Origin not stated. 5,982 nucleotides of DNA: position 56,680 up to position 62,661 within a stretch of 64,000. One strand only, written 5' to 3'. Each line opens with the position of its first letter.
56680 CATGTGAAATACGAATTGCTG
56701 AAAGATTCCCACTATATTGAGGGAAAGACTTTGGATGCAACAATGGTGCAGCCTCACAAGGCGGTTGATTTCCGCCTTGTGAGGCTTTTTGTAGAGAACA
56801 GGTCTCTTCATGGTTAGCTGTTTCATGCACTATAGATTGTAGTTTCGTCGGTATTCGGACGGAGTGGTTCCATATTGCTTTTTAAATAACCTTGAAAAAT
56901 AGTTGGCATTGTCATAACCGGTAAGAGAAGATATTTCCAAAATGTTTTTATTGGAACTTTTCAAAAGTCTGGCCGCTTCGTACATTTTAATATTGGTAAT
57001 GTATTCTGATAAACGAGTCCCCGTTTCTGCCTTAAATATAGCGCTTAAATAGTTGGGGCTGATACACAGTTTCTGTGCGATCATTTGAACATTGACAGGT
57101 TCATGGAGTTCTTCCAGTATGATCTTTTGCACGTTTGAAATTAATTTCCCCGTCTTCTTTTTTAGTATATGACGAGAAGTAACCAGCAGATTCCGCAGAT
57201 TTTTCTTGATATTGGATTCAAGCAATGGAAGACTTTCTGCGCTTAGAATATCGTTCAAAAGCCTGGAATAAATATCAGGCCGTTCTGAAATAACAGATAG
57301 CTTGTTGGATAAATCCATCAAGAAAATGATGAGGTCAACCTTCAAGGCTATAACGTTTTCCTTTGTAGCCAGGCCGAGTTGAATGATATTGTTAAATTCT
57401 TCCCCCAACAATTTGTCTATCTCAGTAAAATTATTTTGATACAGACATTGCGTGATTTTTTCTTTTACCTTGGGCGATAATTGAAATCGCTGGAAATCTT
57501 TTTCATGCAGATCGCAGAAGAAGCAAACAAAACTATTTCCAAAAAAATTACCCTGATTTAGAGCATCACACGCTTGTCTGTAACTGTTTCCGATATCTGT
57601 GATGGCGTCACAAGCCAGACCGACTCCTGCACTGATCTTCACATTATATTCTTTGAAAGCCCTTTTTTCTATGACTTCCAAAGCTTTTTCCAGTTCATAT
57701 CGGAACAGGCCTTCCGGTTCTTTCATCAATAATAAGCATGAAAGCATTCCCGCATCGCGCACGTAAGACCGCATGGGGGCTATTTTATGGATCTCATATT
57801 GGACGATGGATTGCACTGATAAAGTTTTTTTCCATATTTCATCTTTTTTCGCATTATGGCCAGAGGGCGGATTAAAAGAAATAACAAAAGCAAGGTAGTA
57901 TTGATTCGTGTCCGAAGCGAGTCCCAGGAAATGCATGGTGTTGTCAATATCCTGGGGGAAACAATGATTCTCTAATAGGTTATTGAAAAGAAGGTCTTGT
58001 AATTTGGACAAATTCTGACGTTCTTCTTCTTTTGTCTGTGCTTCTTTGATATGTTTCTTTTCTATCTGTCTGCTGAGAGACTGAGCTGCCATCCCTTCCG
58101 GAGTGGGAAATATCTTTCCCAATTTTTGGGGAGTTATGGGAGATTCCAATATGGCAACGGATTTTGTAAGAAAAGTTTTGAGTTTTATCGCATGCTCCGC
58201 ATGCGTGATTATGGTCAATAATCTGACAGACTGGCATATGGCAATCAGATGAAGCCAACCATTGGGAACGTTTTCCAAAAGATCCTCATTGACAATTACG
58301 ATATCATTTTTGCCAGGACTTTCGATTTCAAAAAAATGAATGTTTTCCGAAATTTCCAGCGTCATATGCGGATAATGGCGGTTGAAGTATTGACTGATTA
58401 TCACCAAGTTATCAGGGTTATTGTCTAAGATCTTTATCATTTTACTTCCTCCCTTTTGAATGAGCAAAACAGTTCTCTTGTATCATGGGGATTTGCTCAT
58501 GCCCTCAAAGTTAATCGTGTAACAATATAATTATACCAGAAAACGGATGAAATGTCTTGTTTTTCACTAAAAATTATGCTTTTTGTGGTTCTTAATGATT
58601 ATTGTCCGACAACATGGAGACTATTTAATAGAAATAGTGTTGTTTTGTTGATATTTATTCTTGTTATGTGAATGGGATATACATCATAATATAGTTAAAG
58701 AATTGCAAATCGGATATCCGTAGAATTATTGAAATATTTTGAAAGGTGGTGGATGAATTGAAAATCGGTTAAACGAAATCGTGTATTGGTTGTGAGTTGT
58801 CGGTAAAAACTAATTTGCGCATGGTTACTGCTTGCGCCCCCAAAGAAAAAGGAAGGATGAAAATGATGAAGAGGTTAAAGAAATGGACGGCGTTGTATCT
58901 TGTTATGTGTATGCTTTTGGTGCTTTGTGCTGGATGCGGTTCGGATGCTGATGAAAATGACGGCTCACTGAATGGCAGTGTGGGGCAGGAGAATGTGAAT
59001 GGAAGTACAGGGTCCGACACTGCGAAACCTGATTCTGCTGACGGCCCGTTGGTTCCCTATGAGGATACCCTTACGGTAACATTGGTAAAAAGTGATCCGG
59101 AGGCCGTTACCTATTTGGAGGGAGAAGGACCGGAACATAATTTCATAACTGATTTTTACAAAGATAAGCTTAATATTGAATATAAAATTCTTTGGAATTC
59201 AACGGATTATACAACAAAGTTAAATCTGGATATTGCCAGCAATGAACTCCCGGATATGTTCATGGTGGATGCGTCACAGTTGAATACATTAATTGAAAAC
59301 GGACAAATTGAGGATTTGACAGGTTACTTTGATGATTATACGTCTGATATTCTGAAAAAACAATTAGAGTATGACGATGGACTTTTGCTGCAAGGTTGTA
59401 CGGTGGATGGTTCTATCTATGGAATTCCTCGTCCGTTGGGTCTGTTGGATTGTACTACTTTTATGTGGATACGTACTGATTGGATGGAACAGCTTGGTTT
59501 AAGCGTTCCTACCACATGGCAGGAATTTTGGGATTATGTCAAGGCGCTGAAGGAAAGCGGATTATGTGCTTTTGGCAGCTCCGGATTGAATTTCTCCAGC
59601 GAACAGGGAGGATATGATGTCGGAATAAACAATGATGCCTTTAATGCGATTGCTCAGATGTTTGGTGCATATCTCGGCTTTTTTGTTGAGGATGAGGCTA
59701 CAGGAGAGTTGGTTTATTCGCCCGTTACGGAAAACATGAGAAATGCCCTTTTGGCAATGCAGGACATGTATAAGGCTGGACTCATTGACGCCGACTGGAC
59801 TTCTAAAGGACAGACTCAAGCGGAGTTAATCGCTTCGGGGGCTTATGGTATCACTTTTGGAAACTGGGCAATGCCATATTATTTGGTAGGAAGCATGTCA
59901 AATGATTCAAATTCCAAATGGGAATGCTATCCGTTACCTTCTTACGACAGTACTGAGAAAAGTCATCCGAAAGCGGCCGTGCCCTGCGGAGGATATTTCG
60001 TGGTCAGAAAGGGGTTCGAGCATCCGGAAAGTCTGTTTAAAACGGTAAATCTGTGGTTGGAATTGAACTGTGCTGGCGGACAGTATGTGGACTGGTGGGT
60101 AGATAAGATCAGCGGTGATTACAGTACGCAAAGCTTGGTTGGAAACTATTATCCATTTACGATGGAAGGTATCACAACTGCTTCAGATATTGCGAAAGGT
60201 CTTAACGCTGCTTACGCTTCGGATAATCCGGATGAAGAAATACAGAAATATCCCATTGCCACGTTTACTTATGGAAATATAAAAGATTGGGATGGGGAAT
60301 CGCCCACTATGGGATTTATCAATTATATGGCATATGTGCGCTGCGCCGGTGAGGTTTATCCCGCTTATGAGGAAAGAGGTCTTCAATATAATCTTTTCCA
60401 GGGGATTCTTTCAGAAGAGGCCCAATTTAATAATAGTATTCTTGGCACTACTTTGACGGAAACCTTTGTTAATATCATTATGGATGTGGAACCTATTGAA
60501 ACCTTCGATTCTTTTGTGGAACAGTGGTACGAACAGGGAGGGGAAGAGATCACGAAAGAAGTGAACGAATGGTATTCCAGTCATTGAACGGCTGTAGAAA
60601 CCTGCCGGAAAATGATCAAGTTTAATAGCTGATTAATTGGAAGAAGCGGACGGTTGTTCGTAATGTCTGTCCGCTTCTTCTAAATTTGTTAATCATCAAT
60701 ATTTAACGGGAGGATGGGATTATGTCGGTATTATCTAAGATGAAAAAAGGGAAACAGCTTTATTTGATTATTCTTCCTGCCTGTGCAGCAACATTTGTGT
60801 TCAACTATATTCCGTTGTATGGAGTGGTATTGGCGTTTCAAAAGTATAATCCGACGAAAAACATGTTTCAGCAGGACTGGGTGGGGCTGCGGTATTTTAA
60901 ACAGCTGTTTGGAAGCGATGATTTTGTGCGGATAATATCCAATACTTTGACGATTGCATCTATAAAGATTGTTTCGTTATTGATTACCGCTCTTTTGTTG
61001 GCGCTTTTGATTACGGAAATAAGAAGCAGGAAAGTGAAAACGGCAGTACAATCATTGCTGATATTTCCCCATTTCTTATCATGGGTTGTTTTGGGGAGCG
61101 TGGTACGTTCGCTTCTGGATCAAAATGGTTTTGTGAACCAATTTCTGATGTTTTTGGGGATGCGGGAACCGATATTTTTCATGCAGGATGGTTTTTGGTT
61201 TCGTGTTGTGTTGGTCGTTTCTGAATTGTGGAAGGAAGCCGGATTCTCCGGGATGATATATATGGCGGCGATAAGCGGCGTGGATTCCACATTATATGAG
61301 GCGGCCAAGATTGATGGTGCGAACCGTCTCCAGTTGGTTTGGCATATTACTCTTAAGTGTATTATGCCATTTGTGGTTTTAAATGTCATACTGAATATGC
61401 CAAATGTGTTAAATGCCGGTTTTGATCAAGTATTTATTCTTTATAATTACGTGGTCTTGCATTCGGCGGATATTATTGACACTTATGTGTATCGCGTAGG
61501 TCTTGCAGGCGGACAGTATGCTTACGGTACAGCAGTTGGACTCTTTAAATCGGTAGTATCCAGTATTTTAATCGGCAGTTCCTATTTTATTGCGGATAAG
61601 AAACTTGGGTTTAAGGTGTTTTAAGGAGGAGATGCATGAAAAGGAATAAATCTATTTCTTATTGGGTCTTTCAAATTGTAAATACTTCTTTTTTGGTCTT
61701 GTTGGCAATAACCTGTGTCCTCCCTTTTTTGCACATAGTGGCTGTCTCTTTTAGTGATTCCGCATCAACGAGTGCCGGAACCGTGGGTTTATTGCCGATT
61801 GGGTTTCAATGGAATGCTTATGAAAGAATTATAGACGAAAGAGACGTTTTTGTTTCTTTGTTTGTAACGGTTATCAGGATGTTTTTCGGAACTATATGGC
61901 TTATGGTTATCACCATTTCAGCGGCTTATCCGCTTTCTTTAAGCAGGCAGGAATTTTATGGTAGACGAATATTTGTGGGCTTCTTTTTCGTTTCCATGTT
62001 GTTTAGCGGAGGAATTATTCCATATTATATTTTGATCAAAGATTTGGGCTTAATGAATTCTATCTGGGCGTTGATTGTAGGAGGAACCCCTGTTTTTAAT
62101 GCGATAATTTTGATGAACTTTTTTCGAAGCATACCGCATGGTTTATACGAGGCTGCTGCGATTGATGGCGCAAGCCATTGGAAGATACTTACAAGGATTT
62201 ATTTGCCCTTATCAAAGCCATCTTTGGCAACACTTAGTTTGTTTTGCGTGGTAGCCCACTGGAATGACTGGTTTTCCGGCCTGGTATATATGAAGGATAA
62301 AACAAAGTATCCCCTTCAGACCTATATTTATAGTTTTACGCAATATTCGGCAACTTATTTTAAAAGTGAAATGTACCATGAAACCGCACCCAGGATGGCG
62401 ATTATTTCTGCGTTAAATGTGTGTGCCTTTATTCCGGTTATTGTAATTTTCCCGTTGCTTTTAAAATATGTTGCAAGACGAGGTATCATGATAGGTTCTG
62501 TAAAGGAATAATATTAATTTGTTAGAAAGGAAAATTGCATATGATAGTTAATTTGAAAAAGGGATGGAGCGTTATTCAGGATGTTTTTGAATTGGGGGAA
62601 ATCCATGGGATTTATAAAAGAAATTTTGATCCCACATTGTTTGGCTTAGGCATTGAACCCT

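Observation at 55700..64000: AT-rich acquired locus pairing a rare-sugar 3-epimerase with an oligosaccharide ABC importer and a GH2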

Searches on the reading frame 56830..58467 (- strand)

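Call 3: search_protein_families(library=pfam, proteins=[window:56830-58467:-])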
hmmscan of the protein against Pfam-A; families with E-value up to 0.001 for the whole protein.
window:56830-58467:- (545 aa): 3 families
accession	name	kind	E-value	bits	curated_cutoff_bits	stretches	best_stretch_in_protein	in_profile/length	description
PF12833.13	HTH_18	-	6.3e-22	78.1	33.6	1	463-541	1-79/80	Helix-turn-helix domain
PF00165.29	HTH_AraC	-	5.2e-20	71.5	26.6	2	502-541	1-42/42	Bacterial regulatory helix-turn-helix proteins, AraC family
PF17853.6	GGDEF_2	-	3.2e-06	27.8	24.5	1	173-304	7-115/116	GGDEF-like domain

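Call 4: search_protein_families(library=ncbifam, proteins=[window:56830-58467:-])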
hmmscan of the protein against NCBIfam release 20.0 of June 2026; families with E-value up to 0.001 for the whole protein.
window:56830-58467:- (545 aa): 31 families (the best 25 are shown)
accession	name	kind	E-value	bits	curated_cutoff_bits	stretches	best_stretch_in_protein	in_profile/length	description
NF007860.0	PRK10572.1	equivalog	2.7e-21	75.7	208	1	433-543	175-285/292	arabinose operon transcriptional regulator AraC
TIGR04094.1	adjacent_YSIRK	equivalog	4.3e-19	68.7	200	1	434-540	278-383/383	YSIRK-targeted surface antigen transcriptional regulator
NF047455.1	TF_Staph_AryK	equivalog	1.7e-17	63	850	1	434-544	150-260/759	transcriptional regulator AryK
NF049932.1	TranspRegBtr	equivalog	1.2e-16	60.3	900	1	428-541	151-264/531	bacillibactin transport transcriptional regulator Btr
NF007584.0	PRK10219.1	equivalog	2.5e-16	60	174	1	441-541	5-105/107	superoxide response transcriptional regulator SoxS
NF047788.1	TransRegPocR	equivalog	4.6e-16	58.9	500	1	420-542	160-290/296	transcriptional regulator PocR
NF012144.2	ramA_TF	equivalog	1e-15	58.1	180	1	441-542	5-106/108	RamA family antibiotic efflux transcriptional regulator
NF010026.0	PRK13501.1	equivalog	5.5e-14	52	363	1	446-543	181-278/290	HTH-type transcriptional activator RhaR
NF011733.0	PRK15186.1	equivalog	2.1e-13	50.3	403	1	441-539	181-278/291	AraC family transcriptional regulator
NF006902.0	PRK09393.1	equivalog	3.9e-13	49.3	425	1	432-543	211-322/327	transcriptional regulator FtrA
NF007693.0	PRK10371.1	equivalog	6.2e-13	48.6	253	1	434-541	191-298/309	transcriptional regulator MelR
NF010028.0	PRK13503.1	equivalog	9.5e-13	48.2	288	1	444-542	174-272/278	HTH-type transcriptional activator RhaS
NF007243.0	PRK09685.1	equivalog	1.9e-12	47.2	199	1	425-543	179-302/303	transcriptional regulator FeaR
NF012228.1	RobA_TF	equivalog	3.1e-12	46.6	380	1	443-542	5-104/286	MDR efflux pump AcrAB transcriptional activator RobA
NF010027.0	PRK13502.1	equivalog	1.2e-11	44.6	384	1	441-541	176-276/282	HTH-type transcriptional activator RhaR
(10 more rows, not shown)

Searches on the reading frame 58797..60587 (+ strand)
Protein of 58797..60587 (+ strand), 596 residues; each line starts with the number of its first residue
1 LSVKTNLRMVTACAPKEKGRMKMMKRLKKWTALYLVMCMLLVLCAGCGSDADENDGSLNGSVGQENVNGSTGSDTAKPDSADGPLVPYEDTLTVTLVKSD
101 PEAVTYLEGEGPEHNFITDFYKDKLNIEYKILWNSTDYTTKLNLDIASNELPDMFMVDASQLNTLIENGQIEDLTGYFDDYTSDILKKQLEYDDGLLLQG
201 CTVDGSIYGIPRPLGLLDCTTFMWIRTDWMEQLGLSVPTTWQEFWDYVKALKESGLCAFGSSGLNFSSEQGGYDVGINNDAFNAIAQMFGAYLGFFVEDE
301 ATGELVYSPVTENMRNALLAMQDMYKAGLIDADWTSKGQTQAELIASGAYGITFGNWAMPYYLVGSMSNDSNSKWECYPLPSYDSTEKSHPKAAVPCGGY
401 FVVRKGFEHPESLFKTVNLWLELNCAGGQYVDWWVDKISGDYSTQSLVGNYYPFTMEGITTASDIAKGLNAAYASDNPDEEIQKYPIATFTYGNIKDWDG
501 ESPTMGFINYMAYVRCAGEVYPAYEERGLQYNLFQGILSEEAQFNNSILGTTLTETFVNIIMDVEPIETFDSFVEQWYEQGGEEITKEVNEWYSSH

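Call 3: search_protein_families(library=pfam, proteins=[window:58797-60587:+])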
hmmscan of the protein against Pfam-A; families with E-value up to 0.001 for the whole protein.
window:58797-60587:+ (596 aa): 2 families
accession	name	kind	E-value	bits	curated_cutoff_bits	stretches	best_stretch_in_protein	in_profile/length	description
PF01547.30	SBP_bac_1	-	1.8e-17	64.7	26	1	117-358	14-239/307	Bacterial extracellular solute-binding protein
PF13416.11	SBP_bac_8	-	8.6e-16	59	27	1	117-355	3-192/279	Bacterial extracellular solute-binding protein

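Call 4: search_protein_families(library=ncbifam, proteins=[window:58797-60587:+])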
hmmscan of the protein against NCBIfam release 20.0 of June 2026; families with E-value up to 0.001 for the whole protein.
window:58797-60587:+ (596 aa): 2 families
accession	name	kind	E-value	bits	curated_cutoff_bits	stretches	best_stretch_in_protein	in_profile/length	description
TIGR03851.1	chitin_NgcE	equivalog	6.3e-06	25.4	399.65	1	140-263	82-205/450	N-acetylglucosamine/diacetylchitobiose ABC transporter substrate-binding protein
TIGR03850.1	bind_CPR_0540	equivalog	4.8e-05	22.1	299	1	32-259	5-199/437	carbohydrate ABC transporter substrate-binding protein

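Call 84: search_solved_structures(query=window:58857-60584:+, max_evalue=0.01)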
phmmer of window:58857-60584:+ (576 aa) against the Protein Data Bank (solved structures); distinct sequences matched with E-value up to 0.01: 26.
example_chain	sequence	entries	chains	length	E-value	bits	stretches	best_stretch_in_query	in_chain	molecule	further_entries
5gx8_A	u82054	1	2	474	4.4e-13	52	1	113-402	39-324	Extracellular solute-binding protein family 1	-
5gub_A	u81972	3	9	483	4.5e-13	52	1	112-402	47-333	Extracellular solute-binding protein family 1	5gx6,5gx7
5xs8_A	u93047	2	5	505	5e-13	51.8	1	112-402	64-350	Extracellular solute-binding protein family 1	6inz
4g68_B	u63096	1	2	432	5.1e-09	38.6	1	99-240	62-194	ABC transporter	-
4g68_A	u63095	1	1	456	5.2e-09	38.6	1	100-240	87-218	ABC transporter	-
5g62_A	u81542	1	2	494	9.7e-07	31.1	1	114-311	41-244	ABC TRANSPORTER, SUBSTRATE-BINDING PROTEIN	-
6rjy_A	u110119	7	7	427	1e-06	31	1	95-233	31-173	Arabino-oligosaccharids-binding protein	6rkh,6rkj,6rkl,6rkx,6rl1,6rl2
5g5z_A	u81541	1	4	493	1.6e-06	30.3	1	114-311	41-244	ABC TRANSPORTER, SUBSTRATE-BINDING PROTEIN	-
5g5y_A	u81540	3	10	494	1.6e-06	30.3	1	114-311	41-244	ABC TRANSPORTER, SUBSTRATE-BINDING PROTEIN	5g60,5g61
5z6b_A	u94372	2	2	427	2.8e-06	29.5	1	92-244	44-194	Putative ABC transporter substrate-binding protein YesO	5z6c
4r6k_A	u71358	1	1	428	2.9e-06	29.5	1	92-244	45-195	SOLUTE-BINDING PROTEIN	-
6jhx_A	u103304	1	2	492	1.1e-05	27.6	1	116-334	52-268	AlgQ2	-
1j1n_A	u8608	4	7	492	1.7e-05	27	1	116-334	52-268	AlgQ2 | Macromolecule-Binding Periplasmic Protein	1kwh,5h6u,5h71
4tqu_Q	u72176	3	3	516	2e-05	26.7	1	116-334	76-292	AlgQ2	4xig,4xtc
3vxb_A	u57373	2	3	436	2.7e-05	26.3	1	114-246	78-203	Putative sugar-binding lipoprotein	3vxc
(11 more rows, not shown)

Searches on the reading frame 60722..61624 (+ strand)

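Call 3: search_protein_families(library=pfam, proteins=[window:60722-61624:+])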
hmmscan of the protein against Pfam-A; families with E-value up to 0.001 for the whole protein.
window:60722-61624:+ (300 aa): 1 family
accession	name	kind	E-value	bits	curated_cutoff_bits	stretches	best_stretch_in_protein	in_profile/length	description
PF00528.27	BPD_transp_1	-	2.3e-10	40.9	26.4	1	91-284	2-171/184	Binding-protein-dependent transport system inner membrane component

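Call 4: search_protein_families(library=ncbifam, proteins=[window:60722-61624:+])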
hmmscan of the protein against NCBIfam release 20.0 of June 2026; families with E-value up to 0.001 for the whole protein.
window:60722-61624:+ (300 aa): 13 families
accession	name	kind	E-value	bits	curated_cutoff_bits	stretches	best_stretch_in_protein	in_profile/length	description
NF040931.1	ABC_arch_GlcT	equivalog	5.8e-15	55.7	360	1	17-282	2-262/278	glucose ABC transporter permease GlcT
NF007852.0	PRK10561.1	equivalog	1.8e-12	47.7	335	1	13-271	14-268/295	sn-glycerol-3-phosphate ABC transporter permease UgpA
NF007044.0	PRK09497.1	equivalog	1.6e-09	37.7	348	1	25-296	20-279/285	spermidine/putrescine ABC transporter permease PotB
TIGR02141.1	modB_ABC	equivalog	1.1e-07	31.7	182.6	1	75-225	3-144/208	molybdate ABC transporter permease subunit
NF011624.0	PRK15050.1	equivalog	2e-07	30.4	247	1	12-226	24-226/297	2-aminoethylphosphonate ABC transporter permease subunit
NF008232.0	PRK10999.1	equivalog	6.1e-07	28.5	392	1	66-263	281-484/520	maltose ABC transporter permease MalF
TIGR03262.1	PhnU2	equivalog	1.2e-06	27.5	593.25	1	50-215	34-187/546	putative 2-aminoethylphosphonate ABC transporter permease subunit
NF043074.1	MMSYN1_0196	equivalog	2.5e-06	27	350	1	11-292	8-264/277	spermidine/putrescine ABC transporter permease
NF006939.0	PRK09421.1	equivalog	2.8e-06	26.9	262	1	68-227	8-159/230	molybdate ABC transporter permease subunit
TIGR01581.1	Mo_ABC_porter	hypoth_equivalog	5.7e-06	26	210.3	1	63-225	14-167/225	ABC transporter permease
NF007047.0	PRK09500.1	equivalog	2.2e-05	24.2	326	1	23-227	13-194/257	spermidine/putrescine ABC transporter permease PotC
TIGR00969.1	3a0106s02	subfamily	2.2e-05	24.1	240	1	54-228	45-210/272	sulfate ABC transporter permease subunit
TIGR03226.1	PhnU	equivalog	7.6e-05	22.3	283.45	1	52-231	73-249/311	2-aminoethylphosphonate ABC transporter permease subunit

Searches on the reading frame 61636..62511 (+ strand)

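Call 3: search_protein_families(library=pfam, proteins=[window:61636-62511:+])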
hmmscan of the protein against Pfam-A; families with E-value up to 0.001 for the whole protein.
window:61636-62511:+ (291 aa): 1 family
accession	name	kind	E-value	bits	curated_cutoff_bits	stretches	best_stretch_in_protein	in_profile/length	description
PF00528.27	BPD_transp_1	-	8.6e-11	42.3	26.4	1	87-282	34-181/184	Binding-protein-dependent transport system inner membrane component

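Call 4: search_protein_families(library=ncbifam, proteins=[window:61636-62511:+])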
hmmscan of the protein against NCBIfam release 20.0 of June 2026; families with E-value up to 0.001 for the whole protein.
window:61636-62511:+ (291 aa): 10 families
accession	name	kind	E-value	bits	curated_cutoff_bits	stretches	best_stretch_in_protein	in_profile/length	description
NF040932.1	ABC_arch_GlcU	equivalog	2.5e-17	63.4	340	1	18-287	7-268/272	glucose ABC transporter permease GlcU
NF008210.0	PRK10973.1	equivalog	2.5e-09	37.2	297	1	13-242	9-242/281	sn-glycerol-3-phosphate ABC transporter permease UgpE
NF008231.0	PRK10998.1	equivalog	2.7e-08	33.8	261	1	17-290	16-295/296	maltose ABC transporter permease MalG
NF011624.0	PRK15050.1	equivalog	9.3e-08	31.5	247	1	139-235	157-255/297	2-aminoethylphosphonate ABC transporter permease subunit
NF007047.0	PRK09500.1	equivalog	1.5e-07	31.3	326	1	13-203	4-191/257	spermidine/putrescine ABC transporter permease PotC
NF008232.0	PRK10999.1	equivalog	7.2e-07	28.3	392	1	156-205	391-440/520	maltose ABC transporter permease MalF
TIGR03226.1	PhnU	equivalog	6.4e-06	25.8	283.45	1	145-234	185-272/311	2-aminoethylphosphonate ABC transporter permease subunit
NF008049.0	PRK10782.1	subfamily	1.9e-05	24.5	212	1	126-206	74-158/217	methionine ABC transporter permease MetI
TIGR01581.1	Mo_ABC_porter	hypoth_equivalog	0.0003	20.4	210.3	0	65-198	13-161/225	ABC transporter permease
TIGR02141.1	modB_ABC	equivalog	0.00052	19.7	182.6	1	114-199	51-139/208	molybdate ABC transporter permease subunit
